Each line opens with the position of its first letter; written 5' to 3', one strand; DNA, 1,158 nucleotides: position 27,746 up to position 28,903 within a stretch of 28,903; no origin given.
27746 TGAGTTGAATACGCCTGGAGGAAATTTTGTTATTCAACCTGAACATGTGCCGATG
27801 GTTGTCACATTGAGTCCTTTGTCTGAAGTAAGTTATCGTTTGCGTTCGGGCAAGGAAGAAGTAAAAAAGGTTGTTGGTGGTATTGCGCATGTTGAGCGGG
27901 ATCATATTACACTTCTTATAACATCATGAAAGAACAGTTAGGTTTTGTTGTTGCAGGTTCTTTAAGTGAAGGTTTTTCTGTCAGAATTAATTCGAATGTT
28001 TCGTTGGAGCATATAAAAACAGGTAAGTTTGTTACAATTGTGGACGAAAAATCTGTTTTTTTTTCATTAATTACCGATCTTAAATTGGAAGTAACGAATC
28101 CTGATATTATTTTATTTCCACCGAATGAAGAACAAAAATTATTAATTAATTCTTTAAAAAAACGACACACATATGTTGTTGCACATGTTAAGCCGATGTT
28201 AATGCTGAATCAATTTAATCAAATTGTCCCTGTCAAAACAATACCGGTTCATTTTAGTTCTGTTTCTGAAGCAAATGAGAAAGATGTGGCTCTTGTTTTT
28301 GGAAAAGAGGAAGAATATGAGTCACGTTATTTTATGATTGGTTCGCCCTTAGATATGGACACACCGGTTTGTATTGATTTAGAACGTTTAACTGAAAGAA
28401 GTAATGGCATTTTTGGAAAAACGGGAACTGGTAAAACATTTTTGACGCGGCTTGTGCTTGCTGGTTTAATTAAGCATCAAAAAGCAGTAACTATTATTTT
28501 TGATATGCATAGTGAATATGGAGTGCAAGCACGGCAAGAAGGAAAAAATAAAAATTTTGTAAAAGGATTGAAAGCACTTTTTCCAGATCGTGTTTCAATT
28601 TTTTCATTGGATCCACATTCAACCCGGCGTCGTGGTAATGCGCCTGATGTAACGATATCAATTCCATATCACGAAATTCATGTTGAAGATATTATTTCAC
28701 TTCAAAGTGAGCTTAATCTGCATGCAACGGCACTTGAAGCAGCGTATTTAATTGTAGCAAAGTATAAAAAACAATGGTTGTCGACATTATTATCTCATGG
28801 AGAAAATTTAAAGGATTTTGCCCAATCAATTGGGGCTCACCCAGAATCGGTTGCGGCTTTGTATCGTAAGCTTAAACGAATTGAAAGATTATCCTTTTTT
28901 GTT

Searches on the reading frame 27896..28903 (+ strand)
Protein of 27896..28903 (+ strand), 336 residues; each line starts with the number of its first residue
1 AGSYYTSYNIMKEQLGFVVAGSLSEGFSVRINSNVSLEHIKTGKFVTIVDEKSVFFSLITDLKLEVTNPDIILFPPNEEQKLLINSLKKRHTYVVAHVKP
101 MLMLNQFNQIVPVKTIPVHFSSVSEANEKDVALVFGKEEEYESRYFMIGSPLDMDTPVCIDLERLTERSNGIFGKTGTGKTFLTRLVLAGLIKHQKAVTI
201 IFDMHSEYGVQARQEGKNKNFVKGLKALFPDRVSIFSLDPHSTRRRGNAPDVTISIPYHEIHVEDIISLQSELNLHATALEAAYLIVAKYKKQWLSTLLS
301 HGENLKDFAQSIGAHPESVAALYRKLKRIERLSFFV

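Call 62: search_protein_families(library=pfam, proteins=[window:27896-28903:+], max_evalue=0.001)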
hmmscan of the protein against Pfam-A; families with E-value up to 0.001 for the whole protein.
window:27896-28903:+ (336 aa): 2 families
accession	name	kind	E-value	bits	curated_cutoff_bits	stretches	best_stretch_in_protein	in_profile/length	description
PF01935.23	DUF87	-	1.2e-26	94.7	23.2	1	147-331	2-168/220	Helicase HerA, central domain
PF09378.16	HAS-barrel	-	0.00016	22.1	25.2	1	16-101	2-81/90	HAS barrel domain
